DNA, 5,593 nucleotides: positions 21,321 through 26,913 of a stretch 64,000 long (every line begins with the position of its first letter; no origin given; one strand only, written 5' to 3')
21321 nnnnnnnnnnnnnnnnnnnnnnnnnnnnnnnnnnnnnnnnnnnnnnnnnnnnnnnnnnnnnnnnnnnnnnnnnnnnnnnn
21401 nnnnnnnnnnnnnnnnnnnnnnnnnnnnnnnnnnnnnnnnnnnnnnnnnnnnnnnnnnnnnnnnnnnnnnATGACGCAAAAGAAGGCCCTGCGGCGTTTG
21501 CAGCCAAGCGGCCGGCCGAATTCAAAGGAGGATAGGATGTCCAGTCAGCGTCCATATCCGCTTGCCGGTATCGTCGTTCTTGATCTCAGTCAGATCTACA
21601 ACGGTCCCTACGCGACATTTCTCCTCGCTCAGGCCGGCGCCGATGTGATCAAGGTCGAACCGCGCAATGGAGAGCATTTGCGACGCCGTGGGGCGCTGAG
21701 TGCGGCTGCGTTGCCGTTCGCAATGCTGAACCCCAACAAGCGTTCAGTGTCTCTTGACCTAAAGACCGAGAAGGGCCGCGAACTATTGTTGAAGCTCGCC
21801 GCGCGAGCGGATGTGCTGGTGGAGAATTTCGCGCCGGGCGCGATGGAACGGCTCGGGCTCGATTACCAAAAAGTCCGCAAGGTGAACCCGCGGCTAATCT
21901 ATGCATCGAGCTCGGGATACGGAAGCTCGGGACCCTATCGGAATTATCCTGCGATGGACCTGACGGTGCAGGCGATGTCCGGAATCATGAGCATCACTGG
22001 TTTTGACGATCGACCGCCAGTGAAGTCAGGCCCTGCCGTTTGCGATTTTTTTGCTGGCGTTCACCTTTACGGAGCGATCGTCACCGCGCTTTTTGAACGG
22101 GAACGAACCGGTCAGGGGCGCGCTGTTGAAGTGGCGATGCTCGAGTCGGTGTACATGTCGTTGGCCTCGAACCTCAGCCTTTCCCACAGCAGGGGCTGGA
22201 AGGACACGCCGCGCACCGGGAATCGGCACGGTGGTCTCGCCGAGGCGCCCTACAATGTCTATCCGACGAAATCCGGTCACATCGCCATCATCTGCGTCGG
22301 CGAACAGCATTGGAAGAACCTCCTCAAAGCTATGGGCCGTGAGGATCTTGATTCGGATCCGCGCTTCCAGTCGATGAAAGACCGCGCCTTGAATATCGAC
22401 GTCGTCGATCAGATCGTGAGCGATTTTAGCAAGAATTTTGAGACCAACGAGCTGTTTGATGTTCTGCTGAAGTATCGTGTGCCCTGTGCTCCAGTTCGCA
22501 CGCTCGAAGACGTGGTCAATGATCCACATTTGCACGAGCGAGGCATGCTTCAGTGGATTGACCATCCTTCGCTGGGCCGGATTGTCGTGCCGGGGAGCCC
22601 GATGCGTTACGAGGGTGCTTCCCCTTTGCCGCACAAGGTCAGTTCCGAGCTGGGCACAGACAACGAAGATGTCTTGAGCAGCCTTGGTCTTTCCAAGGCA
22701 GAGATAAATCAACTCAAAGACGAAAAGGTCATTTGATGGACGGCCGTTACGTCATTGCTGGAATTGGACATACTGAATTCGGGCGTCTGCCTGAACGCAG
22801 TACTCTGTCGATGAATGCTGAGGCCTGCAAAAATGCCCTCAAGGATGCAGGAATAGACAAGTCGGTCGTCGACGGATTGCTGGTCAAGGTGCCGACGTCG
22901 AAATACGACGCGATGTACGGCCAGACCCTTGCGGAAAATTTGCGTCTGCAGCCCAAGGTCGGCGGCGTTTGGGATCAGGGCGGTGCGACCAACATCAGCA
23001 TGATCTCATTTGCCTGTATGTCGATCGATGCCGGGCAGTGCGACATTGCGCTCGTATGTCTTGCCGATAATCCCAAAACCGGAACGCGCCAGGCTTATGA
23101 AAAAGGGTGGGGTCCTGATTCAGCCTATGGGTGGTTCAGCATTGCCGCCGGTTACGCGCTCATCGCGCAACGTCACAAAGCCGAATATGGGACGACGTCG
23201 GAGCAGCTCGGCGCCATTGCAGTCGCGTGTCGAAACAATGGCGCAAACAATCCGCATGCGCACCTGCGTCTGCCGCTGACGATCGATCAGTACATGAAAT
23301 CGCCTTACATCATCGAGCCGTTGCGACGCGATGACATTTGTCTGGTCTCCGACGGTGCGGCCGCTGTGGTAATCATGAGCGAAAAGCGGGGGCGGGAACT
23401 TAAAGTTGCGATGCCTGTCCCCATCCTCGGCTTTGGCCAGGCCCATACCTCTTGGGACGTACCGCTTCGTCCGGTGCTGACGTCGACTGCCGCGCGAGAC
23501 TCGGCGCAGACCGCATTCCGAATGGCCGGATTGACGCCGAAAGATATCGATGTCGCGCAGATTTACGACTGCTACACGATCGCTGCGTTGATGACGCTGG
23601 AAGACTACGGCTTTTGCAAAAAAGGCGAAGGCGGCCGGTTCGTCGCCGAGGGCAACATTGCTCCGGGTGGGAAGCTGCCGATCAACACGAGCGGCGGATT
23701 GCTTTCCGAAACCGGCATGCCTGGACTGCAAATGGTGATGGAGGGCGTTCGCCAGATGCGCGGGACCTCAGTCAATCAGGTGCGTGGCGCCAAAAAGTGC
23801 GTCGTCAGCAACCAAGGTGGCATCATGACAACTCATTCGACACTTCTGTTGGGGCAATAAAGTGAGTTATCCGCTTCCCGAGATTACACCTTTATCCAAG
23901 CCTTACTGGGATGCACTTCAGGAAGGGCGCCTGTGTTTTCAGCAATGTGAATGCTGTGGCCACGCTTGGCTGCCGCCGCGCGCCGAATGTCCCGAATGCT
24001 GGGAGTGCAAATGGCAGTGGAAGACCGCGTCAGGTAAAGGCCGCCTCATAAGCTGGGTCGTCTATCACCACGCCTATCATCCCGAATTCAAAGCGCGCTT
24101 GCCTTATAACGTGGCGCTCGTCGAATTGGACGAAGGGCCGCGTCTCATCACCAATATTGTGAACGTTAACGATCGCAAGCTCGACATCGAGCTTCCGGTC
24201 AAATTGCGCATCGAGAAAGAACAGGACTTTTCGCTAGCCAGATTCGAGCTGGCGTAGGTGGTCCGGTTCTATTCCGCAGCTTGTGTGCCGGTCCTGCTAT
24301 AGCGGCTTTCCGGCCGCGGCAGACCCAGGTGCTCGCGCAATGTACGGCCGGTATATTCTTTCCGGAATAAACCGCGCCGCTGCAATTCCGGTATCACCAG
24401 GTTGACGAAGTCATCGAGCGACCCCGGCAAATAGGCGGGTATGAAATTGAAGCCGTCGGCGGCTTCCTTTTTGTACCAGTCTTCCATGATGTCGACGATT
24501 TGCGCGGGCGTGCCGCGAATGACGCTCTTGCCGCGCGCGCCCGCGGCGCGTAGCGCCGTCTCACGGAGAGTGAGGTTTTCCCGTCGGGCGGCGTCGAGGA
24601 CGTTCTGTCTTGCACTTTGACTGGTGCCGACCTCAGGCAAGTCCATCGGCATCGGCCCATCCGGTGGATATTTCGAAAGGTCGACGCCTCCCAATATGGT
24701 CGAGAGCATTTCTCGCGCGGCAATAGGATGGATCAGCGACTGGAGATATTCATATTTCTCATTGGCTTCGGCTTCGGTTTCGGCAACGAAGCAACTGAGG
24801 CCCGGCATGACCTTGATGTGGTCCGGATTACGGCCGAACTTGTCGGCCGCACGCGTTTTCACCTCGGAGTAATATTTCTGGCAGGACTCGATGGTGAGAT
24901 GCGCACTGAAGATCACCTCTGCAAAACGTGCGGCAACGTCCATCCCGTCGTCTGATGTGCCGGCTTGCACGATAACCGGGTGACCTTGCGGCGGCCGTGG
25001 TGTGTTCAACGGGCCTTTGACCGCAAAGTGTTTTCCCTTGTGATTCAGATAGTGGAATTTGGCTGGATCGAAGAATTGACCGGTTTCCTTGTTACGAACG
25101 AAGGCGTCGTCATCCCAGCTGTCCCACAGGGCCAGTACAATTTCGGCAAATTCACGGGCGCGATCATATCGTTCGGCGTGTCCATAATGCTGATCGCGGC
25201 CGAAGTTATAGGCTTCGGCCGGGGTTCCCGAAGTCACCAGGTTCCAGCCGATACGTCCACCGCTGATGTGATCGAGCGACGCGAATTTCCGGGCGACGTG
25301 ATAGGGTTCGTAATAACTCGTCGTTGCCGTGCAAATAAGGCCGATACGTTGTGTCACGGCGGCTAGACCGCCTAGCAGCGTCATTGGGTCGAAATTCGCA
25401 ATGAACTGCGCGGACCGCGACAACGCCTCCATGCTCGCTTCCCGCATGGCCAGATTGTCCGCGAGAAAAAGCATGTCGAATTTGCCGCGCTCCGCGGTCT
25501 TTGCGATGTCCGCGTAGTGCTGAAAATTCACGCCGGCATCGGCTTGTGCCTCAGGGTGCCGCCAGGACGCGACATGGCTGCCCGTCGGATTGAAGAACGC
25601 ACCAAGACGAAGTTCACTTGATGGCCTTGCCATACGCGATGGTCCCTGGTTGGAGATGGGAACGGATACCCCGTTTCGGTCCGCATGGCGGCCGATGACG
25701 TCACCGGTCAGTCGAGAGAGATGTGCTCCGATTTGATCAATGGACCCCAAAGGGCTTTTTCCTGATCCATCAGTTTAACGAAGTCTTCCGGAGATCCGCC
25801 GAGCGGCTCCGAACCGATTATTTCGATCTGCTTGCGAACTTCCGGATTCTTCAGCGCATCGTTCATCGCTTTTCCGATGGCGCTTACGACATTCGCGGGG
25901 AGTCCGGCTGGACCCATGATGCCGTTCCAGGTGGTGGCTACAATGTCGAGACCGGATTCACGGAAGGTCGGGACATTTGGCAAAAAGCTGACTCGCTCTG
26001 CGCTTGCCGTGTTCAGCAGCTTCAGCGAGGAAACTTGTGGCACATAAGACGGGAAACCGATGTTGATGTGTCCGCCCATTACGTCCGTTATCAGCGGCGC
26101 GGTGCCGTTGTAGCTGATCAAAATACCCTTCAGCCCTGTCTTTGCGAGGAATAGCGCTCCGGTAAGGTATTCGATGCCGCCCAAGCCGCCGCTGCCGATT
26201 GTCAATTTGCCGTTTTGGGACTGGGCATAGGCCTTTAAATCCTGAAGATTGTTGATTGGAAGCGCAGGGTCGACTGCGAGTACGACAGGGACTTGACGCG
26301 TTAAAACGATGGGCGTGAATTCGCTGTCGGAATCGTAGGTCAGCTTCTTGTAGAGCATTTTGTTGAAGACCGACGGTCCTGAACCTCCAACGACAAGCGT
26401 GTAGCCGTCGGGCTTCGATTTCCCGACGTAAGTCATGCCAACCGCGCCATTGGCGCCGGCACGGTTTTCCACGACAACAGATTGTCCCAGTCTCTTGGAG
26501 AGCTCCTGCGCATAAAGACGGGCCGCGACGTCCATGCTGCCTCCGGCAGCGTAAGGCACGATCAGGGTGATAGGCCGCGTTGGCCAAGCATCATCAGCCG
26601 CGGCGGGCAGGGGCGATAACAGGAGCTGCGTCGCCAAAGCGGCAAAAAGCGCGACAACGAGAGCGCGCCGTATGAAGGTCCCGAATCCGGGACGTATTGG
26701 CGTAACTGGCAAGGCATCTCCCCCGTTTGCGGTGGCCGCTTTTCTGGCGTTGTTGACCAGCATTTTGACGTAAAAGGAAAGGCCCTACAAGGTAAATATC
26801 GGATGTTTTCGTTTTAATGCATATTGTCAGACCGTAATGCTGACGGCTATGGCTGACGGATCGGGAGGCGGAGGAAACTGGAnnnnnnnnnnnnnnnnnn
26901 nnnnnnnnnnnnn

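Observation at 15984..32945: Inverted duplication of a three-gene module: YxxxK-less SDR-like protein, MmgE/PrpD and SMP-30 lactonase, with an identical 11-nt overlap junction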

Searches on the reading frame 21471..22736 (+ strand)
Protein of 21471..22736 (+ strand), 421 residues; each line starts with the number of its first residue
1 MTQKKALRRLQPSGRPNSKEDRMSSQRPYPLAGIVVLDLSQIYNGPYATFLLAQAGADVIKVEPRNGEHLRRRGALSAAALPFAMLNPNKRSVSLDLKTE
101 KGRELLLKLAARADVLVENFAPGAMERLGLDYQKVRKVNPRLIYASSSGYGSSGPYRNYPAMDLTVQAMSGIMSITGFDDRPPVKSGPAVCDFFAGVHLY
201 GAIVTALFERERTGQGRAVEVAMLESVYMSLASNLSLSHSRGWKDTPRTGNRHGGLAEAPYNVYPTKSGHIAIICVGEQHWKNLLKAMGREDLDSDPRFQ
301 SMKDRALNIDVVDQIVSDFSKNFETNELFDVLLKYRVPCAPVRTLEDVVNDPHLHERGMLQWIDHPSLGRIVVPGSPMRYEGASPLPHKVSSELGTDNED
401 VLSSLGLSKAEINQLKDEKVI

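Call 13: search_protein_families(library=pfam, proteins=[window:21471-22736:+])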
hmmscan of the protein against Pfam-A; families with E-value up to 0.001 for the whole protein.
window:21471-22736:+ (421 aa): 1 family
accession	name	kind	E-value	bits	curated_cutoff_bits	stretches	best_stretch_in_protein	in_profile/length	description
PF02515.22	CoA_transf_3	-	2.8e-118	395.7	23.3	1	31-397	1-365/366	CoA-transferase family III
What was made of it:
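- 19576..24257 (+): CoA block: acyl-CoA dehydrogenase, enoyl-CoA hydratase, family-III CoA-transferase, thiolase-like protein and DUF35/OB-fold protein. Pfam (call 13).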

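Call 97: search_protein_families(library=ncbifam, proteins=[window:21471-22736:+], max_evalue=1e-20)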
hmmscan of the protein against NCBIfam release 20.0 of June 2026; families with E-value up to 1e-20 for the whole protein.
window:21471-22736:+ (421 aa): 7 families
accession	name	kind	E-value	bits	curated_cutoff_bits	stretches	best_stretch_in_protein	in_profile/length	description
NF003809.0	PRK05398.1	subfamily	1.2e-87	294.1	442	1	30-421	4-416/416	formyl-CoA transferase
TIGR03253.1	oxalate_frc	equivalog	1.1e-84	284.6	504.2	1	30-421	3-416/416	formyl-CoA transferase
NF008511.0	PRK11430.1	equivalog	1.5e-79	267.8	522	1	30-392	9-364/381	CoA:oxalate CoA-transferase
NF041294.1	Scnl_mescCoAtase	equivalog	7.9e-79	265.5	700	1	31-402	4-380/381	succinyl-CoA:mesaconate CoA-transferase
NF052585.1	SucGlutTfsCaiB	equivalog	2.4e-75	253.6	750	1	26-406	3-389/394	succinate--glutarate CoA-transferase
NF002914.1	PRK03525.1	equivalog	7e-40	137.2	413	1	31-419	10-395/400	L-carnitine CoA-transferase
TIGR04253.1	mesacon_CoA_iso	equivalog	8.9e-27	94.1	725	1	31-421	3-400/403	2-methylfumaryl-CoA isomerase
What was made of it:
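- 19576..24257 (+): NCBIfam places the transferase nearest formyl-, mesaconate- and glutarate-CoA transferases, all below cut-off (call 97).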

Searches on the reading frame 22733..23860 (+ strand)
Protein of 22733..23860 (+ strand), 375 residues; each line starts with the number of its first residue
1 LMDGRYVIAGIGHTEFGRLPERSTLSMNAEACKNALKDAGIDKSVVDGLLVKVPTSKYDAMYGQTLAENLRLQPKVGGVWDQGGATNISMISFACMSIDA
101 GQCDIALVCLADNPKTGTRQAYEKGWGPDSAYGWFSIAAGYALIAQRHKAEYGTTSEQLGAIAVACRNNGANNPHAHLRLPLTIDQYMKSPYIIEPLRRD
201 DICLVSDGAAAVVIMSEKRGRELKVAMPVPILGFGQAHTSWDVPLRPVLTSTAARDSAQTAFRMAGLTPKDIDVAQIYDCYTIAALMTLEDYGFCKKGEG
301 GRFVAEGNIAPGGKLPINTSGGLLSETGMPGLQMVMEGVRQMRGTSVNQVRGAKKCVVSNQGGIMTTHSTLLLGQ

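Call 13: search_protein_families(library=pfam, proteins=[window:22733-23860:+])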
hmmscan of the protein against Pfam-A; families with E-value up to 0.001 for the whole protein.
window:22733-23860:+ (375 aa): 2 families
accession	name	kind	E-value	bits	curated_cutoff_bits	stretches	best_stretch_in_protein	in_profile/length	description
PF22691.2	Thiolase_C_1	-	1.5e-52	177.6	28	1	235-374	1-143/144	Thiolase C-terminal domain-like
PF00108.29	Thiolase_N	-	3.4e-07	30.4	26.4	1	7-218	2-260/260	Thiolase, N-terminal domain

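Call 97: search_protein_families(library=ncbifam, proteins=[window:22733-23860:+], max_evalue=1e-20)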
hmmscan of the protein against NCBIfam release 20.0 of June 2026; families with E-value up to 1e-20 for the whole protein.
window:22733-23860:+ (375 aa): 16 families
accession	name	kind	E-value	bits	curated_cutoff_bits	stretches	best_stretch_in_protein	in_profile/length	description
NF004811.0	PRK06158.1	subfamily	1.2e-100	337.2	421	1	3-374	7-379/384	acetyl-CoA acetyltransferase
NF005892.0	PRK07855.1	subfamily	9.2e-80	268.4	469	1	2-374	4-388/390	lipid-transfer protein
NF006010.0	PRK08142.1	subfamily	1.6e-76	257.6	462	1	5-370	6-382/388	thiolase domain-containing protein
NF004720.0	PRK06064.1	subfamily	1e-69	235.2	420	1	7-367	5-379/389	thiolase domain-containing protein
NF009228.0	PRK12578.1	subfamily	1.3e-59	201.8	485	1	5-363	4-375/387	thiolase domain-containing protein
NF005704.0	PRK07516.1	subfamily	3.9e-57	194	412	1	7-365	5-377/389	thiolase domain-containing protein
NF053570.1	AcCoTHIOL_METTL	equivalog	2.5e-52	178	600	1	7-370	5-378/385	acetyl-CoA acetyltransferase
NF004810.0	PRK06157.1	equivalog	6.3e-50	170.5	403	1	5-364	8-384/400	acetyl-CoA acetyltransferase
NF004715.0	PRK06059.1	equivalog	4.8e-47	160.8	424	1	6-364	6-389/399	lipid-transfer protein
NF006102.0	PRK08256.1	subfamily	2.1e-45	155.5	436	1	5-362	4-380/394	lipid-transfer protein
NF004982.0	PRK06365.1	equivalog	9.3e-42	143.5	695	0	6-239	19-258/430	thiolase domain-containing protein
NF006180.0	PRK08313.1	subfamily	1.6e-41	142.4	514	1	5-374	5-383/389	thiolase domain-containing protein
NF053628.1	BnzsclthlBbsBGT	equivalog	3.3e-38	131.5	750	1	6-359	7-365/389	benzoylsuccinyl-CoA thiolase subunit BbsB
NF004936.0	PRK06289.1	equivalog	7.4e-34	117.2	375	1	21-374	23-402/405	acetyl-CoA acetyltransferase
NF004722.0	PRK06066.1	equivalog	3.7e-32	111.8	516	1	142-370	147-379/385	thiolase domain-containing protein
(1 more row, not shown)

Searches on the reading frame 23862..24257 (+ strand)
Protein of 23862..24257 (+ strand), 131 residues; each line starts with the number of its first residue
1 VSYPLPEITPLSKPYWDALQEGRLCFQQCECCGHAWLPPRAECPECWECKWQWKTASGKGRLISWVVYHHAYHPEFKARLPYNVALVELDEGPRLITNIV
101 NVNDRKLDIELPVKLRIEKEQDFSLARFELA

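Call 13: search_protein_families(library=pfam, proteins=[window:23862-24257:+])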
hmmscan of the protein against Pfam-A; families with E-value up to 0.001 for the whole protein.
window:23862-24257:+ (131 aa): 2 families
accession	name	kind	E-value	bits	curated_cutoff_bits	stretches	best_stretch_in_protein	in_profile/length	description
PF01796.24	OB_ChsH2_C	-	4.6e-18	65.3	27.1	1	53-117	1-64/65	ChsH2, C-terminal OB-fold domain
PF12172.15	zf-ChsH2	-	1.3e-06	28.5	23.2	1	16-47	1-32/37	ChsH2, rubredoxin-like zinc ribbon domain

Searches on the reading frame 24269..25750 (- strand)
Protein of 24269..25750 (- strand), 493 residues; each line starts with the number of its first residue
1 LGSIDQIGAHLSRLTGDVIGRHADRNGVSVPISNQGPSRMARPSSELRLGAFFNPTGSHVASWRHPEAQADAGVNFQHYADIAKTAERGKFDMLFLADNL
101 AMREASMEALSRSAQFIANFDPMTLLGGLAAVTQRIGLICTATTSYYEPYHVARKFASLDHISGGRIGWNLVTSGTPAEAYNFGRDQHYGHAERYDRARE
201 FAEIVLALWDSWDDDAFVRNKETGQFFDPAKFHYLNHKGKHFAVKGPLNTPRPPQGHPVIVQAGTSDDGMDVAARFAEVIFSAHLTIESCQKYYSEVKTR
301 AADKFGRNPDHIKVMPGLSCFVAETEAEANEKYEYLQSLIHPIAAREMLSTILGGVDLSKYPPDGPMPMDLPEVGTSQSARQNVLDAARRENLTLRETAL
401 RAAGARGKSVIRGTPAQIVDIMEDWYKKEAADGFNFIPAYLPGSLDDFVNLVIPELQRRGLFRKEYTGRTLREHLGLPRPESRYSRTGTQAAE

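Call 14: search_protein_families(library=pfam, proteins=[window:24269-25750:-])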
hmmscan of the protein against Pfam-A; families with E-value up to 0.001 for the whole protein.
window:24269-25750:- (493 aa): 1 family
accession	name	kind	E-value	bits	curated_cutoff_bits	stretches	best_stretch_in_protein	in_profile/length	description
PF00296.26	Bac_luciferase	-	2.7e-52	178.5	27.9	1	60-426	6-308/314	Luciferase-like monooxygenase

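Call 97: search_protein_families(library=ncbifam, proteins=[window:24269-25750:-], max_evalue=1e-20)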
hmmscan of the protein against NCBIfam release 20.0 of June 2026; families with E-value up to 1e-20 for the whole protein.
window:24269-25750:- (493 aa): 3 families
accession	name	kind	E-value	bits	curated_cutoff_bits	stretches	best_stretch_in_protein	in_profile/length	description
TIGR03860.1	FMN_nitrolo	subfamily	9.2e-174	578.2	279.7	1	49-474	1-422/422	NtaA/DmoA family FMN-dependent monooxygenase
TIGR03619.1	F420_Rv2161c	subfamily_domain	4.9e-22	78.7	166.9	0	81-328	2-228/247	TIGR03619 family F420-dependent LLM class oxidoreductase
TIGR03612.1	RutA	equivalog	2.2e-21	76.8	498.3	0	112-335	56-258/355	pyrimidine utilization protein A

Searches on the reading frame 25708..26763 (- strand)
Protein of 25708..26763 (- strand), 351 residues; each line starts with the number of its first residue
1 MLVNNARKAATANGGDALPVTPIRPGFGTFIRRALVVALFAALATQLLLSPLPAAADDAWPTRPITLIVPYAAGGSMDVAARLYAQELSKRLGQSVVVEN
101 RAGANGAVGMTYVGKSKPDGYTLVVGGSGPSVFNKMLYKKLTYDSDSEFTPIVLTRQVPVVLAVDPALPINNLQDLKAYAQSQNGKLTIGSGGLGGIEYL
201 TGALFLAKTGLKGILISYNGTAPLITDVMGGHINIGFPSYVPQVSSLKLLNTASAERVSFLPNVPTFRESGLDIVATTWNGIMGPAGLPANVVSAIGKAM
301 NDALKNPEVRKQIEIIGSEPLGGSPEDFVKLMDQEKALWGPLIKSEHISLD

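Call 14: search_protein_families(library=pfam, proteins=[window:25708-26763:-])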
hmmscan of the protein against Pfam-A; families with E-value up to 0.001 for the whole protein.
window:25708-26763:- (351 aa): 1 family
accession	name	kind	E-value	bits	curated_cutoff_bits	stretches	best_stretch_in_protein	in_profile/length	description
PF03401.19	TctC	-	1.3e-54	186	27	1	81-345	2-271/274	Tripartite tricarboxylate transporter family receptor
